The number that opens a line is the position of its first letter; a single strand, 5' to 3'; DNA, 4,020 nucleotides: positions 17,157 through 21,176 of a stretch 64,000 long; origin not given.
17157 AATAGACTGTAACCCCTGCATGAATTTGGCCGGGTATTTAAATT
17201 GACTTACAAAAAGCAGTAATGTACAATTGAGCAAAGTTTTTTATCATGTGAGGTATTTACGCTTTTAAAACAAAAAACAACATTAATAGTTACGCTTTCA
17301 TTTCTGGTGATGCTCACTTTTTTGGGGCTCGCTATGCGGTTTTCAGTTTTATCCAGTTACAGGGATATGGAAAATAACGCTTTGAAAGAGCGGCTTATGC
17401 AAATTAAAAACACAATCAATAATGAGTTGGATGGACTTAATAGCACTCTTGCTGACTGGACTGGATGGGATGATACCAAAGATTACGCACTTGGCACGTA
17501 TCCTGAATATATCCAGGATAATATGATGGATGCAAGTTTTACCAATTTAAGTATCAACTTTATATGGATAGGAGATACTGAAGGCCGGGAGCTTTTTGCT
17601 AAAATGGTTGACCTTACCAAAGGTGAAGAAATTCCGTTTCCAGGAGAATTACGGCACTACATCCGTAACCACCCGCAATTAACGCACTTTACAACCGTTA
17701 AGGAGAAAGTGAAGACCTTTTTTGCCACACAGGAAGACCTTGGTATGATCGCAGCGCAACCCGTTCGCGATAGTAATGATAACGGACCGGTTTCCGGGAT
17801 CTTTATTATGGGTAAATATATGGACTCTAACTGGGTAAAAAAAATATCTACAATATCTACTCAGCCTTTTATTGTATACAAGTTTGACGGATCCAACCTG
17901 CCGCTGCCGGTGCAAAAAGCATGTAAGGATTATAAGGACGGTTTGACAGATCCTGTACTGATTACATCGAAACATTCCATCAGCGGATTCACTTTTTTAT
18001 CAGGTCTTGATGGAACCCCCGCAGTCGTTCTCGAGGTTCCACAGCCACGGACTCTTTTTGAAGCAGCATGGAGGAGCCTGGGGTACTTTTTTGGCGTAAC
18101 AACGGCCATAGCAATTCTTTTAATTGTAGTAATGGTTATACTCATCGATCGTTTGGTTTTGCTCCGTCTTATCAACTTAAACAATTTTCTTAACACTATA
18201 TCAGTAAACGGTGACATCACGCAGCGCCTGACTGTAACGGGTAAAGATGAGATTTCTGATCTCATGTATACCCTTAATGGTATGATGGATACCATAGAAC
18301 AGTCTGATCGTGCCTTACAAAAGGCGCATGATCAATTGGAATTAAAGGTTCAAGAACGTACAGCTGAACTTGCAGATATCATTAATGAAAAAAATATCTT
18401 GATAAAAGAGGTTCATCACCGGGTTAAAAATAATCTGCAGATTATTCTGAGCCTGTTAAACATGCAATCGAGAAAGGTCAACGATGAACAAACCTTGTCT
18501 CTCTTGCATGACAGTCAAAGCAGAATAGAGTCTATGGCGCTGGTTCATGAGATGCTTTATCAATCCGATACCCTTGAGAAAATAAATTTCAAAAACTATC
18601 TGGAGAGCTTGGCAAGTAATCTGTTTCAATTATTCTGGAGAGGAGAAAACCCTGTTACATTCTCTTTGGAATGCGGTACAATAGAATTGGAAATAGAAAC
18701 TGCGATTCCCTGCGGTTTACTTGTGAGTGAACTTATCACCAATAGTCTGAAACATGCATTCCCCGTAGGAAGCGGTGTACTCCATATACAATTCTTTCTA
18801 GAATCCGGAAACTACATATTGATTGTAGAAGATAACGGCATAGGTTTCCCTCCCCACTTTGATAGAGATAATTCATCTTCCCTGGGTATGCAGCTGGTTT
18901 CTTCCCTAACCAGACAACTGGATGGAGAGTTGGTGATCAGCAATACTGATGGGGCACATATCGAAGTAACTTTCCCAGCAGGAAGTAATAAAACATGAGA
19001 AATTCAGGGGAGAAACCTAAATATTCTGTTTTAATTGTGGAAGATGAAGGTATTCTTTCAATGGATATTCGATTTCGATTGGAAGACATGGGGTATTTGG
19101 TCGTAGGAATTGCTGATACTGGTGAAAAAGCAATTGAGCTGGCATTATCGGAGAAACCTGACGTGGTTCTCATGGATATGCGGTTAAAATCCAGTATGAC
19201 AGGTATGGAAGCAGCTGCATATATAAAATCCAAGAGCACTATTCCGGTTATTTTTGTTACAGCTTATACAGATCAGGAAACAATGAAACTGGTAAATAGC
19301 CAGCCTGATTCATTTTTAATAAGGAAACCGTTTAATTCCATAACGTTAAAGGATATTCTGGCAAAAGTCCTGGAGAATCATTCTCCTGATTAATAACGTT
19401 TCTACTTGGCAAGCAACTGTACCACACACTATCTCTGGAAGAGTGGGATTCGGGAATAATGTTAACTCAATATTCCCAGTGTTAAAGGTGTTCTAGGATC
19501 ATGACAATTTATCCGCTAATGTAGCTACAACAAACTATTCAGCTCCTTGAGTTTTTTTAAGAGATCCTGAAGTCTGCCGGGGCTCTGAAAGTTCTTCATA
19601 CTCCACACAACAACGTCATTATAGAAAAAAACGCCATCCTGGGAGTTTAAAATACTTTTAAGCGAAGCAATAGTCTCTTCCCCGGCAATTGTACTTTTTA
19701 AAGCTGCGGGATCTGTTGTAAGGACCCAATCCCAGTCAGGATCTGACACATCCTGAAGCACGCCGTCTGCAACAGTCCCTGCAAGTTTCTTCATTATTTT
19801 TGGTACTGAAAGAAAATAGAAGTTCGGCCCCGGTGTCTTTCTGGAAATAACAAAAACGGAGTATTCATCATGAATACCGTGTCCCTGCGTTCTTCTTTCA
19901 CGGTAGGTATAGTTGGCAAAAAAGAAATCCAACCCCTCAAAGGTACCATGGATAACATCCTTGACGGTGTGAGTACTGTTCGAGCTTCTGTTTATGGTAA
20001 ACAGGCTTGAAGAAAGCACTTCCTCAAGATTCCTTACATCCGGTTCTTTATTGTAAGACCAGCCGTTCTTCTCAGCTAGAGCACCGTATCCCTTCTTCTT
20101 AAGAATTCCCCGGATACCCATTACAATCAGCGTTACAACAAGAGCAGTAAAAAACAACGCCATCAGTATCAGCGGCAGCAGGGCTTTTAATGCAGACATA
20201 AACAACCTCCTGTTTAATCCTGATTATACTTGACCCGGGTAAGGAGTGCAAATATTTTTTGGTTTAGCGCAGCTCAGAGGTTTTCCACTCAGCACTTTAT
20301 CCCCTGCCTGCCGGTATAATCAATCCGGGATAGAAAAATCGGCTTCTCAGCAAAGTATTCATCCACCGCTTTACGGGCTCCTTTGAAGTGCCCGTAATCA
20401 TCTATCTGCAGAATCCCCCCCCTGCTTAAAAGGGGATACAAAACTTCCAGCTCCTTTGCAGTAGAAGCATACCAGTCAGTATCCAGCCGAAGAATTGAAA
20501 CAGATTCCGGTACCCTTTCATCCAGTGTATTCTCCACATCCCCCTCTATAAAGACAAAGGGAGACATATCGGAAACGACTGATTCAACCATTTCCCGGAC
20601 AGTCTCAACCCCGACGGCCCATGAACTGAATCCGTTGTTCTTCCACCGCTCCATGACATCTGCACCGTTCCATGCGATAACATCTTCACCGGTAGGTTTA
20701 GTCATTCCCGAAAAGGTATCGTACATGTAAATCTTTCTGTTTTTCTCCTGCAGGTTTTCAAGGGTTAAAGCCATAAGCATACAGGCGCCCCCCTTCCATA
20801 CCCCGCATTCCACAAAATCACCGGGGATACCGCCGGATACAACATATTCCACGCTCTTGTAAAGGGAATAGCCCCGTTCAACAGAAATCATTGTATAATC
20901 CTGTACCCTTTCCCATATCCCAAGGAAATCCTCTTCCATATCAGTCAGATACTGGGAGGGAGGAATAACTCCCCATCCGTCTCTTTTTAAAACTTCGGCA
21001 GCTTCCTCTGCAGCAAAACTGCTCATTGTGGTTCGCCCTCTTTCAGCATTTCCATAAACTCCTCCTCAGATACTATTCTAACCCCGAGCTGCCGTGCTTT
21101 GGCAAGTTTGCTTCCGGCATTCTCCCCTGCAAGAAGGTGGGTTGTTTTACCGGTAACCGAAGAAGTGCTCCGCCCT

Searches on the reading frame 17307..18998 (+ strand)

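Call 96: search_protein_families(library=pfam, proteins=[window:17307-18998:+], max_evalue=0.00001)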
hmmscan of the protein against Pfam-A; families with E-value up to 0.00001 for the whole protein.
window:17307-18998:+ (563 aa): 4 families
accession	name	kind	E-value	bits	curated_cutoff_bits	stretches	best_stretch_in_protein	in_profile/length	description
PF07568.18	HisKA_2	-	7.3e-30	103.3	22.3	1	368-442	1-75/76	Histidine kinase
PF05228.19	CHASE4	-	2.2e-26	93.1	26.2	1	37-188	2-137/140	CHASE4 domain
PF02518.31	HATPase_c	-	1.2e-10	42.2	26.4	1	471-558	8-109/111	Histidine kinase-, DNA gyrase B-, and HSP90-like ATPase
PF07536.20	HWE_HK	-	3.9e-07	31.2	22.8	1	368-421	1-52/83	HWE histidine kinase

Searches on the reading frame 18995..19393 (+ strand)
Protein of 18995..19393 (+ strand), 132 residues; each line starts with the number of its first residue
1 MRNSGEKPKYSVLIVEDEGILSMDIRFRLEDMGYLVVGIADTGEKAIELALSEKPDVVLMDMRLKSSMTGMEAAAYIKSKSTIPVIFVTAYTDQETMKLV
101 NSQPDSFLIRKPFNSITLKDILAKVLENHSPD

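Call 96: search_protein_families(library=pfam, proteins=[window:18995-19393:+], max_evalue=0.00001)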
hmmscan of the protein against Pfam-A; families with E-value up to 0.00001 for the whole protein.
window:18995-19393:+ (132 aa): 1 family
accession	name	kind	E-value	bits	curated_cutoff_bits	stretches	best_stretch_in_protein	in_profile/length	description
PF00072.30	Response_reg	-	2.7e-19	69.8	30.2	1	12-121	1-109/111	Response regulator receiver domain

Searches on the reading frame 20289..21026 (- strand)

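Call 4: search_protein_families(library=pfam, proteins=[window:20289-21026:-])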
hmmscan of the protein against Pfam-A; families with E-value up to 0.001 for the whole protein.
window:20289-21026:- (245 aa): 2 families
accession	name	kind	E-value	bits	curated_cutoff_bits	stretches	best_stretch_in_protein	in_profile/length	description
PF05711.17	TylF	-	4.6e-39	134.7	23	1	42-239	66-259/264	Macrocin-O-methyltransferase (TylF)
PF13578.12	Methyltransf_24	-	2.7e-09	38.3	26.3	1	72-211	1-105/105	Methyltransferase domain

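Call 5: search_protein_families(library=ncbifam, proteins=[window:20289-21026:-], max_evalue=0.00001)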
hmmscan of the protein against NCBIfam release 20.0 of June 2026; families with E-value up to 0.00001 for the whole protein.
window:20289-21026:- (245 aa): 0 families
